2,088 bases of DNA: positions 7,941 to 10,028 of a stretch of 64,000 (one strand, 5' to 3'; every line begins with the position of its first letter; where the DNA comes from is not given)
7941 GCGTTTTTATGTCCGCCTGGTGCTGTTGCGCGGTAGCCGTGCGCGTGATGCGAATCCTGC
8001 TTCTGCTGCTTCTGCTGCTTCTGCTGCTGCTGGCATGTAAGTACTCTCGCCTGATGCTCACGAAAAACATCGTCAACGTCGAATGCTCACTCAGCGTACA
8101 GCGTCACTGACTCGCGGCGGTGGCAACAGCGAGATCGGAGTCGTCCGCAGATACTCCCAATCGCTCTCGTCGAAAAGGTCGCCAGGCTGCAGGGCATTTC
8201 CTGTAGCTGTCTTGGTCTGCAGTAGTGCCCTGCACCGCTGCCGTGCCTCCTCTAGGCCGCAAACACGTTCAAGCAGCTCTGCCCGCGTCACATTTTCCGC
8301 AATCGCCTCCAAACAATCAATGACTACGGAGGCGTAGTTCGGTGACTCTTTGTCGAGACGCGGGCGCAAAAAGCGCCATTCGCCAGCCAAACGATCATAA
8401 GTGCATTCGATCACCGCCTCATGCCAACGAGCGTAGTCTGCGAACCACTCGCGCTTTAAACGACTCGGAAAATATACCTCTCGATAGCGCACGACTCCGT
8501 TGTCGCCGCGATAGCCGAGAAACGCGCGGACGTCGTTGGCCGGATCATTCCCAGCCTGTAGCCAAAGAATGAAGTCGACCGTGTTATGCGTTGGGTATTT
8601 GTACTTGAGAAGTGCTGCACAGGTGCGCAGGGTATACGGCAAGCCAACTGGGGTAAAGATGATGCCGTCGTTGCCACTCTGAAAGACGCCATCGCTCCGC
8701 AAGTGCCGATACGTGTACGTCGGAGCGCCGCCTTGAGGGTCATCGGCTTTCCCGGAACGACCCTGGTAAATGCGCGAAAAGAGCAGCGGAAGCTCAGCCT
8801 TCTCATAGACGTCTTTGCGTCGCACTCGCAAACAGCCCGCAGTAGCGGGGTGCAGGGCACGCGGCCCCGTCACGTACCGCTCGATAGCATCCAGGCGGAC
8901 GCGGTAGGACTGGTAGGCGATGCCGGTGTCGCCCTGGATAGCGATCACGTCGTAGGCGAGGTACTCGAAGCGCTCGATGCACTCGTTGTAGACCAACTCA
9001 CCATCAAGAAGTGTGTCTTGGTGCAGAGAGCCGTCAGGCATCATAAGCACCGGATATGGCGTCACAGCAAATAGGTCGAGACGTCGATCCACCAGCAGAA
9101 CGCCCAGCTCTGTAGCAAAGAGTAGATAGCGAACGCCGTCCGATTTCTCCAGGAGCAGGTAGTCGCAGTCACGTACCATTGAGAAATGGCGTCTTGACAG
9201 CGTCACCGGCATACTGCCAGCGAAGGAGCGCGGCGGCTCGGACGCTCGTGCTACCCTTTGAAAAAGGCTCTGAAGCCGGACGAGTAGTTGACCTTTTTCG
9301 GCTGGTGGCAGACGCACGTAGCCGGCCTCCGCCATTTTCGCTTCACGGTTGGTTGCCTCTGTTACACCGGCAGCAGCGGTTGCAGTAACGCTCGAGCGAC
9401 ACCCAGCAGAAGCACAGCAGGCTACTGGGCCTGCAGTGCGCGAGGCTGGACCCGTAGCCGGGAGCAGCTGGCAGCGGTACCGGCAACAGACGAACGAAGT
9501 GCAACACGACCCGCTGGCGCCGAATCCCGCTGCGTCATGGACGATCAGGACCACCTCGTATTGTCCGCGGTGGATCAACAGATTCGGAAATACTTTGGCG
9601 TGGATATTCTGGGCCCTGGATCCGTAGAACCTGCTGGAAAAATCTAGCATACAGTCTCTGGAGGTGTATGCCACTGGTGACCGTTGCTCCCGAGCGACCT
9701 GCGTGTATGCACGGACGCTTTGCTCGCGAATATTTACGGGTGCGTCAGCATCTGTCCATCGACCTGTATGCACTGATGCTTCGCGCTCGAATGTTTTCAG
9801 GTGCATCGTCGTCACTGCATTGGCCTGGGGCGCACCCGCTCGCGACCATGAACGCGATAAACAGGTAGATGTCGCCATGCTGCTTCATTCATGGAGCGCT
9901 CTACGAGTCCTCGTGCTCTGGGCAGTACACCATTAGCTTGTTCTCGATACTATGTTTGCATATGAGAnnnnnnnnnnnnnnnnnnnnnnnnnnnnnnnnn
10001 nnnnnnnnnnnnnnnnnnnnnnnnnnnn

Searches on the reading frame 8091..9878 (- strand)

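Call 49: search_protein_families(library=pfam, proteins=[window:8091-9878:-], max_evalue=0.00001)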
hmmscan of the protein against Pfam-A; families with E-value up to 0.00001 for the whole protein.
window:8091-9878:- (595 aa): 2 families
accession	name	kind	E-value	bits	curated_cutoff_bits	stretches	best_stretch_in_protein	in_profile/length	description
PF01331.24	mRNA_cap_enzyme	-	1e-25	91.2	29.6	1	224-356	2-147/194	mRNA capping enzyme, catalytic domain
PF03919.21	mRNA_cap_C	-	8.9e-13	49.4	26.5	1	431-536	1-115/115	mRNA capping enzyme, C-terminal domain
